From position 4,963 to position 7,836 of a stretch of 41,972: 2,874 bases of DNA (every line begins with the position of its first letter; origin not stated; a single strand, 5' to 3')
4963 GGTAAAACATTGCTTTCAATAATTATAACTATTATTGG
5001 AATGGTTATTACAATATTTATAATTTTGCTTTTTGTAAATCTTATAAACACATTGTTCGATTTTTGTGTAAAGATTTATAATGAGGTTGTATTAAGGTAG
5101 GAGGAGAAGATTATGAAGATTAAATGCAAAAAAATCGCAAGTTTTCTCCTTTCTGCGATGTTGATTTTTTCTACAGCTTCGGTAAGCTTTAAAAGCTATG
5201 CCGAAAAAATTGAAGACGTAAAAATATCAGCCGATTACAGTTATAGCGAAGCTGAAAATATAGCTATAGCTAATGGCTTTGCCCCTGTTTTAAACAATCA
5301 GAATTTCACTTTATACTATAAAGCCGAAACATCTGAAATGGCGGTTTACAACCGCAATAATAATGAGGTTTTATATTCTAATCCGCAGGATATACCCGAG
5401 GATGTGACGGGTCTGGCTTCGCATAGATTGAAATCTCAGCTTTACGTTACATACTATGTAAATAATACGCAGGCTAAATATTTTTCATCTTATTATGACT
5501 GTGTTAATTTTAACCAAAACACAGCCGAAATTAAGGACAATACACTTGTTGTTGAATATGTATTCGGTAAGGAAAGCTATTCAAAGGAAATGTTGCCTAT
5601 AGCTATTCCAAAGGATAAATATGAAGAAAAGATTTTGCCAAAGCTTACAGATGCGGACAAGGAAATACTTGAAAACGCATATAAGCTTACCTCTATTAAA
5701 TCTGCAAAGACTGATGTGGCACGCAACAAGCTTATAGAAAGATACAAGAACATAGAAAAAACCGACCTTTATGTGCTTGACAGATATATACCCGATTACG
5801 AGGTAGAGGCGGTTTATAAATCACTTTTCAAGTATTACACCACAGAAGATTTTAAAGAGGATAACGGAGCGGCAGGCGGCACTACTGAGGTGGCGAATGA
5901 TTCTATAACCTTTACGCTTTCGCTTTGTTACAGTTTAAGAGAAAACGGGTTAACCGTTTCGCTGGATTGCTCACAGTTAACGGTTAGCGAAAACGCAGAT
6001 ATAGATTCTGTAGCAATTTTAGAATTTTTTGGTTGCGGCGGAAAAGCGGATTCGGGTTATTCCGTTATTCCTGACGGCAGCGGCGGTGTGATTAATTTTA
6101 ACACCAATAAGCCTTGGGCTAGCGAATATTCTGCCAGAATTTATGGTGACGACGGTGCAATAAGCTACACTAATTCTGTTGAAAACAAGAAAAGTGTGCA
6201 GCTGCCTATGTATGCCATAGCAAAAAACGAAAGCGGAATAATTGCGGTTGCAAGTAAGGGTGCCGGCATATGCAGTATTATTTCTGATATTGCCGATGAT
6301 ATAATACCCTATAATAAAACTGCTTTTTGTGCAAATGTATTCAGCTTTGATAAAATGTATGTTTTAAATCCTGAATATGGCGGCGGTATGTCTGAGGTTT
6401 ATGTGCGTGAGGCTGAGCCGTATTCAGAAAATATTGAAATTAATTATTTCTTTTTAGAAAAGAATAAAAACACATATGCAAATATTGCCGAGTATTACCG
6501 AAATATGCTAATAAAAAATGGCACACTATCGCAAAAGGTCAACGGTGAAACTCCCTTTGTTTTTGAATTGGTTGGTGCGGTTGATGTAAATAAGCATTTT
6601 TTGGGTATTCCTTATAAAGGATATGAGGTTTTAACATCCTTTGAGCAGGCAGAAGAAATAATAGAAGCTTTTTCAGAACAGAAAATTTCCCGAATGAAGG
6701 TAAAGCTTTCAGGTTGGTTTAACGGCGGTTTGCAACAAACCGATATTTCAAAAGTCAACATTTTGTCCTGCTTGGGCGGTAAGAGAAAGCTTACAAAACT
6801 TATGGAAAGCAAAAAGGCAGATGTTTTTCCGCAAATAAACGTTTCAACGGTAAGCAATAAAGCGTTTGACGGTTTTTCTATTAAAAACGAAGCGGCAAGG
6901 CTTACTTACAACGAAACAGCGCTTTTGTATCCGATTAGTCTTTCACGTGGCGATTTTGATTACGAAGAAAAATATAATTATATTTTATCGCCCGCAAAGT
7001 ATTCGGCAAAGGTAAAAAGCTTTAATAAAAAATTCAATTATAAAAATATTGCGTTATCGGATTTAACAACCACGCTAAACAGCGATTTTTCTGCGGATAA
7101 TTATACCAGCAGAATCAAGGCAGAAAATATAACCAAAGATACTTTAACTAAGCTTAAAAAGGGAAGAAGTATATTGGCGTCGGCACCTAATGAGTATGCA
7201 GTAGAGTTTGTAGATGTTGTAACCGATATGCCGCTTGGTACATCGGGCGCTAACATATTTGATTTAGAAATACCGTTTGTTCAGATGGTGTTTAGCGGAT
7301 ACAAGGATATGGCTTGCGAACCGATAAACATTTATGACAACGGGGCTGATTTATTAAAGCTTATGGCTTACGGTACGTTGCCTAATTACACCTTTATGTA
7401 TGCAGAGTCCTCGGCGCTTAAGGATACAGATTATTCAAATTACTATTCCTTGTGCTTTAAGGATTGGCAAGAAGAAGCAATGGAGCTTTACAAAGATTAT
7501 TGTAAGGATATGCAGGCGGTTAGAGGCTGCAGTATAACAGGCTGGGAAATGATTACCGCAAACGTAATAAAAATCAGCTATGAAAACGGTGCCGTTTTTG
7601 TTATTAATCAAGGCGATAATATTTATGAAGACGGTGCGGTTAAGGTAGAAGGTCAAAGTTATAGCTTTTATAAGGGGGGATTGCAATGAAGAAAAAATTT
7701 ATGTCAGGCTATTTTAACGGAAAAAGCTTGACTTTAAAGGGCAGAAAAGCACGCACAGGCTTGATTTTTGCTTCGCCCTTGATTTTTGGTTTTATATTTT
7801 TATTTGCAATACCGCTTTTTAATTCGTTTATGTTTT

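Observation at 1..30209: ~30 kb one-strand glycan-utilisation-type cluster with no recognisable classical CAZyme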

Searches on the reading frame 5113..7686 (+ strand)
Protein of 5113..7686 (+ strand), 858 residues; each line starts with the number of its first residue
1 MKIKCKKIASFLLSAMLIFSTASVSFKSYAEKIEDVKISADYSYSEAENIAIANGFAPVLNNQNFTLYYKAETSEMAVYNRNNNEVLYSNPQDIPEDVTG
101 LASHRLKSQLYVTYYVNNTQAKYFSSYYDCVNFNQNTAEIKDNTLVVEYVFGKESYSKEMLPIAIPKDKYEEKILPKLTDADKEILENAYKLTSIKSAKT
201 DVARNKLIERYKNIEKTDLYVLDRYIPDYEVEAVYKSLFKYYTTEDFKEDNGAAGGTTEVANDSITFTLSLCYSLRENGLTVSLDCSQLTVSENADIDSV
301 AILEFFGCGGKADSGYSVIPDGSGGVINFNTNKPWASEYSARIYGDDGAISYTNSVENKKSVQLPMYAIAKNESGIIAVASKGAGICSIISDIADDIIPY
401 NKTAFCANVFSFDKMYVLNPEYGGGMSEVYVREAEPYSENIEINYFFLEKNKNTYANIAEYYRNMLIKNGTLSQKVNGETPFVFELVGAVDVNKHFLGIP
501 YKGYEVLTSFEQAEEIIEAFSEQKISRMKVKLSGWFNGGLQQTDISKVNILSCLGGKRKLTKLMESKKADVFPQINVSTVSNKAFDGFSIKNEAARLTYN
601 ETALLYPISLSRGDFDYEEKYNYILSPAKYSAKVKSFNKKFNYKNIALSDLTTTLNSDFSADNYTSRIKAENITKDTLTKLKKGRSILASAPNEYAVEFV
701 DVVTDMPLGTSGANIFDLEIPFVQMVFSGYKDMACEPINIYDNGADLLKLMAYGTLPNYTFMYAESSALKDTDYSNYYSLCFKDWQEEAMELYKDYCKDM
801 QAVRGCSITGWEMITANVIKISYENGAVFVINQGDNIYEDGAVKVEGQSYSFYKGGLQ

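Call 3: search_protein_families(library=pfam, proteins=[window:5113-7686:+], max_evalue=0.01)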
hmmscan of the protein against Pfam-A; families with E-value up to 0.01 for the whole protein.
window:5113-7686:+ (858 aa): 1 family
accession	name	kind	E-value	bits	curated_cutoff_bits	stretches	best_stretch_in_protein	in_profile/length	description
PF18952.6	DUF5696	-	3.8e-152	508.4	25.6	1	245-850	2-612/612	Family of unknown function (DUF5696)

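Call 6: search_protein_families(library=ncbifam, proteins=[window:5113-7686:+], max_evalue=0.01)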
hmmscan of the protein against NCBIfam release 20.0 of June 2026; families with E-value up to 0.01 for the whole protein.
window:5113-7686:+ (858 aa): 0 families

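Call 8: search_solved_structures(query=window:5113-7686:+, max_evalue=1)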
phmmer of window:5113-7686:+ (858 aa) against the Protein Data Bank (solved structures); distinct sequences matched with E-value up to 1: 4.
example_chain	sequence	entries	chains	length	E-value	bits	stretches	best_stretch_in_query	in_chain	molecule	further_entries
8zdr_C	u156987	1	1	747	0.11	13.8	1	69-141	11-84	a protein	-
8w2z_A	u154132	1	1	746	0.13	13.6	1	69-141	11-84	HNH nuclease domain-containing protein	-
8zq9_B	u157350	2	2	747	0.13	13.6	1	69-141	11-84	a protein | HNH nuclease domain-containing protein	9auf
8w2s_A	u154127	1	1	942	0.17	13.3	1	69-141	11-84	HNH nuclease domain-containing protein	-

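Call 18: find_homologous_proteins(query=window:5113-7686:+, max_evalue=1e-10)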
Query window:5113-7686:+ (858 aa): 37 proteins with E <= 1e-10 among 8000 candidates.
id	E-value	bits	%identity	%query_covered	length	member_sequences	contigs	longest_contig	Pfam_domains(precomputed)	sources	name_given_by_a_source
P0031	0.0e+0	1912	100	100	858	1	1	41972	PF18952.7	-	-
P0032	0.0e+0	1355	70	100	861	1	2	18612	PF18952.7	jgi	-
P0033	0.0e+0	1263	65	100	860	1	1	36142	PF18952.7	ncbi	-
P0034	0.0e+0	1188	61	100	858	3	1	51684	PF18952.7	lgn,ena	-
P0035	0.0e+0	1172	60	100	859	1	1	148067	PF18952.7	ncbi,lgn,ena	-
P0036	0.0e+0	1165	60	100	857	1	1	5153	PF18952.7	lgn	-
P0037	0.0e+0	1135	60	97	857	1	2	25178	PF18952.7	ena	-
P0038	0.0e+0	1066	55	100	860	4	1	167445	PF18952.7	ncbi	-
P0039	0.0e+0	1064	54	100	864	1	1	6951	PF18952.7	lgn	-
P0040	0.0e+0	1051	55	99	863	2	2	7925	PF18952.7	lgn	-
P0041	0.0e+0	1051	54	100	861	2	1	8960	PF18952.7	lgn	-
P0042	0.0e+0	1046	56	96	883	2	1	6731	PF18952.7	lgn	-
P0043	1.3e-252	859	49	93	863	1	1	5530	PF18952.7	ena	-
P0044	1.5e-249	849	46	98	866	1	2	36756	PF18952.7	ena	-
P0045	1.2e-247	842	47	100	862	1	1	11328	PF18952.7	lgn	-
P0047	4.2e-246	837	46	100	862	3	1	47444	PF18952.7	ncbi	-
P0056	4.4e-96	341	29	93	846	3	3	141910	PF18952.7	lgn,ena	-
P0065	3.7e-52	196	29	76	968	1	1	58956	PF18952.7,PF20578.5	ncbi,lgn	-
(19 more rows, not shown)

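Call 22: find_encoding_contigs(protein=P0038, flank=10000, max_places=2)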
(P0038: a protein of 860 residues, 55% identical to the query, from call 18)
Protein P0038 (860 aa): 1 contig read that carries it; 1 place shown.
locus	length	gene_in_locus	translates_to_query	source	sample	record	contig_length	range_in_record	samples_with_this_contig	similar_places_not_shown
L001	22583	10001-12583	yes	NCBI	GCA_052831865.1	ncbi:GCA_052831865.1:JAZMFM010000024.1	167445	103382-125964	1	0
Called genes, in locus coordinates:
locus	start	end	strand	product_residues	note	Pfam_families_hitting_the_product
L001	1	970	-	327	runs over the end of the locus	-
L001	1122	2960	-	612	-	PF00150:Cellulase (weak)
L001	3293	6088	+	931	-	PF25275:Golvesin_C (faint), PF01547:SBP_bac_1, PF13416:SBP_bac_8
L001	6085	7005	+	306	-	PF00528:BPD_transp_1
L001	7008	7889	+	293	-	PF00528:BPD_transp_1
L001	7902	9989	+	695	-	PF01436:NHL (faint), PF04893:Yip1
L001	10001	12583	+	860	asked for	PF18952:DUF5696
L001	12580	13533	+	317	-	-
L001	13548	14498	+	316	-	PF00528:BPD_transp_1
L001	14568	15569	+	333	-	-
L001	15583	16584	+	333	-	-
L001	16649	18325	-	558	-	PF01268:FTHFS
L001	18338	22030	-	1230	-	PF18072:FGAR-AT_linker, PF02769:AIRS_C, PF13507:GATase_5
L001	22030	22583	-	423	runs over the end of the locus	PF02844:GARS_N, PF01071:GARS_A, PF02786:CPSase_L_D2 (weak), PF02222:ATP-grasp (weak), PF02843:GARS_C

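Call 23: find_encoding_contigs(protein=P0047, flank=10000, max_places=2)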
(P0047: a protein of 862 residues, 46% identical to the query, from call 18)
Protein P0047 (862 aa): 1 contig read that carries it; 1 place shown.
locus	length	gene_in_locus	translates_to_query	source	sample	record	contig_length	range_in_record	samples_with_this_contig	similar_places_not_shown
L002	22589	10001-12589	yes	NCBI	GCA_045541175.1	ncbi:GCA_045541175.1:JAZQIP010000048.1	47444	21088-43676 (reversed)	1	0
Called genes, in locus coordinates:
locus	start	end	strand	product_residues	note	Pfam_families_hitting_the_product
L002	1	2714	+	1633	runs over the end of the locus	PF13385:Laminin_G_3, PF00149:Metallophos (faint), PF00404:Dockerin_1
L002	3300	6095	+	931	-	PF16990:CBM_35 (faint), PF25275:Golvesin_C (faint), PF01547:SBP_bac_1, PF13416:SBP_bac_8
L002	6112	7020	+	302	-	PF00528:BPD_transp_1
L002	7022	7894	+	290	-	PF00528:BPD_transp_1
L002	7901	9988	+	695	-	PF01436:NHL (faint), PF04893:Yip1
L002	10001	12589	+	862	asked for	PF18952:DUF5696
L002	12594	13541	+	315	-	PF00528:BPD_transp_1 (weak)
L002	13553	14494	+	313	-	PF00528:BPD_transp_1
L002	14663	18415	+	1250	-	-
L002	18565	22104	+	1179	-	PF02018:CBM_4_9 (faint)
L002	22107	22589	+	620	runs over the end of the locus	PF13620:CarboxypepD_reg, PF13715:CarbopepD_reg_2 (weak)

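Call 27: find_related_loci(query=A4, collection=genome_contigs, flank=10000)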
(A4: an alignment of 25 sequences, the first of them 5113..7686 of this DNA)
Query A4 (858 aa) in genome_contigs; peptide patterns used: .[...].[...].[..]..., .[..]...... (x = any residue, [..] = any of these).
147 stretches matched a pattern; 31 encode a relative of the query (tblastn E <= 1e-3); 31 distinct loci.
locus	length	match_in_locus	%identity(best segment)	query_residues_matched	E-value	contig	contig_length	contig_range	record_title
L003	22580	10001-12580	65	1-857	0e+0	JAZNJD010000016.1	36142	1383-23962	MAG: Acutalibacteraceae bacterium isolate T1900044681_TS20190147.MAGScoT_cleanbin_000007 SGB_1690_k141_1094619, whole ge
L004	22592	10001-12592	46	1-857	0e+0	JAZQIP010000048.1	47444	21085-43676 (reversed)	MAG: Acutalibacteraceae bacterium isolate T1900044623_TS20190089.MAGScoT_cleanbin_000035 SGB_916_k141_76919, whole genom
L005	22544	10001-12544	28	4-856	7e-100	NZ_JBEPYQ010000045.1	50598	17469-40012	MAG: Cohnella sp. isolate 03V1_S199.concoct.131_sub NODE_522_length_50598_cov_2.792931, whole genome shotgun sequence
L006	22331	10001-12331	28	55-847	1e-96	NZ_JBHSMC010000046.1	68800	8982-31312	Lederbergia graminis strain KACC 13779 soapdenovo_K_105_46, whole genome shotgun sequence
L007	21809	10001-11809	27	267-855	1e-54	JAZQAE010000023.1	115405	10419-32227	MAG: Eubacteriales bacterium isolate T1900044643_TS20190109.MAGScoT_cleanbin_000009 SGB_1301_k141_634887, whole genome s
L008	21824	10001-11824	27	262-855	1e-54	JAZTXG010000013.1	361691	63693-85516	MAG: Eubacteriales bacterium isolate T1900045331_YK20190020.MAGScoT_cleanbin_000008 SGB_6523_k141_2651352, whole genome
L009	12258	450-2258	27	267-855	1e-52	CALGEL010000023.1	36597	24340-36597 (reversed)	MAG TPA_asm: uncultured Clostridia bacterium isolate SRR6425824_bin.7_CONCOCT_v1.1_MAG genome assembly, contig: ERZ17676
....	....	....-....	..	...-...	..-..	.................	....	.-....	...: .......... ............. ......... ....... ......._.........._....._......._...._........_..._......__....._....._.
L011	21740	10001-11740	28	267-832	4e-52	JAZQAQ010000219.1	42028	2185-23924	MAG: Eubacteriales bacterium isolate T1900044642_TS20190108.MAGScoT_cleanbin_000075 SGB_1288_k141_1495696, whole genome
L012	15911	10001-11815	27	264-855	5e-51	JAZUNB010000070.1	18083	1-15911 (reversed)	MAG: Eubacteriales bacterium isolate T1900044890_TS20190356.MAGScoT_cleanbin_000005 SGB_3251_k141_2975669, whole genome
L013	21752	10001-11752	28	263-832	4e-51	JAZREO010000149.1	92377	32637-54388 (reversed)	MAG: Eubacteriales bacterium isolate T1900045499_YK20190193.MAGScoT_cleanbin_000006 SGB_7474_k141_2765787, whole genome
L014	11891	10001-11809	27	267-855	4e-51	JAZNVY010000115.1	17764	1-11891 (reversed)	MAG: Eubacteriales bacterium isolate T1900044787_TS20190253.MAGScoT_cleanbin_000019 SGB_2618_k141_506166, whole genome s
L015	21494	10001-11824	26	262-855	4e-51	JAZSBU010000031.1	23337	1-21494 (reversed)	MAG: Eubacteriales bacterium isolate T1900044925_TS20190391.MAGScoT_cleanbin_000005 SGB_3373_k141_1726178, whole genome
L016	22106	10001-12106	27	56-855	1e-50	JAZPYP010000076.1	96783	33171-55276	MAG: Eubacteriales bacterium isolate T1900044647_TS20190113.MAGScoT_cleanbin_000003 SGB_1383_k141_398503, whole genome s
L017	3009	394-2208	27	264-855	3e-51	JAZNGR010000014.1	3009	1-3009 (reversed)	MAG: Eubacteriales bacterium isolate T1900044701_TS20190167.MAGScoT_cleanbin_000007 SGB_1799_k141_532235, whole genome s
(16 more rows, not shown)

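Call 40: predict_structure(alignment_id=A3)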
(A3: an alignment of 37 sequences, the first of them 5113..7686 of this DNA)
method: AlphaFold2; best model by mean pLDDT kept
length: 858 residues; sequences in the alignment: 37
mean_pLDDT: 87.4   pTM: 0.85
mean pLDDT of the five models: 87.4, 86.4, 86.2, 85.1, 83.9
residues with pLDDT >= 90: 517; 70-90: 261; 50-70: 53; < 50: 27
segments of 3 or more residues with pLDDT < 50: 17-35, 354-358
pLDDT, mean of each block of 10 residues (from residue 1): 55 54 27 44 76 90 94 93 92 91 94 81 92 91 94 82 93 89 91 87 87 91 87 90 89 86 82 94 92 81 94 93 93 84 88 53 94 94 94 91 94 71 63 86 96 96 97 94 96 85 91 97 95 91 88 92 94 94 74 89 77 69 92 93 92 92 92 96 93 95 94 92 97 94 85 96 91 82 95 96 96 93 96 94 90 83
secondary structure, 60 per line:
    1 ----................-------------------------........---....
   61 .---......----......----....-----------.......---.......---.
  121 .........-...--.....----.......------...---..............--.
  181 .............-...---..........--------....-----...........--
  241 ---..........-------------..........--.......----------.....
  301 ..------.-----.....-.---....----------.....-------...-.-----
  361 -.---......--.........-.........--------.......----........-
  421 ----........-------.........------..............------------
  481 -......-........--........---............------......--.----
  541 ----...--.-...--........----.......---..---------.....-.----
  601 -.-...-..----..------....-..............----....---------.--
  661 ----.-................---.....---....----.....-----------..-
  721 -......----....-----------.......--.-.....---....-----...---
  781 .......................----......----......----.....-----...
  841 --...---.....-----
elements in order (helices of 4 or more, strands of 3 or more residues): H5-20 H46-53 E57-61 E65-70 E75-80 E85-88 H100-106 E110-116 E120-125 H126-129 E136-140 E145-151 E164-166 H167-177 H180-189 E190-193 H201-210 E219-222 H228-238 H244-253 E267-276 E279-285 E296-302 E315-319 E325-328 E339-343 E366-371 E374-382 E387-392 E401-407 E412-419 E425-432 E440-448 H455-468 E482-487 E489-496 E499-506 H510-521 E528-533 H557-564 E569-575 H590-593 E604-606 E622-625 H627-640 E645-648 H667-682 E686-690 H694-697 E702-706 H722-727 E732-735 H747-753 E758-762 H766-769 H782-803 E808-813 E818-823 E828-832 E838-840 E843-845 E849-853

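Call 42: fold_search(model_id=the predicted structure, library=pdb)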
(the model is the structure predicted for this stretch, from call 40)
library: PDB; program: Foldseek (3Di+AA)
matches with E <= 10: 996; with E <= 0.001: 100
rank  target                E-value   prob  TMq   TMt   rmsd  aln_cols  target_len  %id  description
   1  5opq_A                2.8e-27  1.00  0.54  0.68   8.2       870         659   10  A 3,6-anhydro-D-galactosidase produced by Zobellia galactanivorans. This is an exo-lytic enzyme that hydrolyzes termin (released 2017-11-29)
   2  5opq_D                1.5e-26  1.00  0.54  0.68   7.8       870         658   11  A 3,6-anhydro-D-galactosidase produced by Zobellia galactanivorans. This is an exo-lytic enzyme that hydrolyzes termin (released 2017-11-29)
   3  8rzk_A                6.6e-26  1.00  0.51  0.65   8.3       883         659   10  The Michaelis complex of ZgGH129 D486N from Zobellia galactanivorans with neo-b/k-oligo-carrageenan tetrasaccharide (b (released 2024-07-31)
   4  5wzn_A                3.2e-24  1.00  0.54  0.72   6.4       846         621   11  Alpha-N-acetylgalactosaminidase NagBb from Bifidobacterium bifidum - GalNAc complex (released 2017-06-07)
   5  5wzp_A                1.2e-23  1.00  0.50  0.69   7.5       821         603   10  Alpha-N-acetylgalactosaminidase NagBb from Bifidobacterium bifidum - ligand free (released 2017-06-07)
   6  5wzq_B                4.3e-23  1.00  0.53  0.72   6.8       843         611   11  Alpha-N-acetylgalactosaminidase NagBb from Bifidobacterium bifidum - quadruple mutant (released 2017-06-07)
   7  5wzr_A                5.4e-23  1.00  0.53  0.70   6.9       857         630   10  Alpha-N-acetylgalactosaminidase NagBb from Bifidobacterium bifidum - Gal-NHAc-DNJ complex (released 2017-06-07)
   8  5wzr_B                1.4e-22  1.00  0.55  0.72   7.0       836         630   11  Alpha-N-acetylgalactosaminidase NagBb from Bifidobacterium bifidum - Gal-NHAc-DNJ complex (released 2017-06-07)
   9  5wzq_A                1.4e-22  1.00  0.51  0.69   7.5       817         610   11  Alpha-N-acetylgalactosaminidase NagBb from Bifidobacterium bifidum - quadruple mutant (released 2017-06-07)
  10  5wzn_B                7.8e-22  1.00  0.54  0.72   6.5       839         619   11  Alpha-N-acetylgalactosaminidase NagBb from Bifidobacterium bifidum - GalNAc complex (released 2017-06-07)
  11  5wzp_B                2.0e-21  1.00  0.51  0.70   6.9       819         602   10  Alpha-N-acetylgalactosaminidase NagBb from Bifidobacterium bifidum - ligand free (released 2017-06-07)
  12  6sh9_B                2.6e-16  1.00  0.40  0.28  10.5       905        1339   11  EngBF DARPin Fusion 4b D12 (released 2019-11-06)
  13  6qfo                  3.6e-16  1.00  0.38  0.27  11.1       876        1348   10  EngBF DARPin Fusion 9b 3G124 (released 2019-11-06)
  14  6qep                  4.9e-16  1.00  0.40  0.28   9.7       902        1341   11  EngBF DARPin Fusion 4b H14 (released 2019-11-06)
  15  8a19_A                7.6e-15  1.00  0.39  0.27  10.6       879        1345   10  Structure of a leucinostatin derivative determined by host lattice display : L1E4V1 construct (released 2022-12-07)
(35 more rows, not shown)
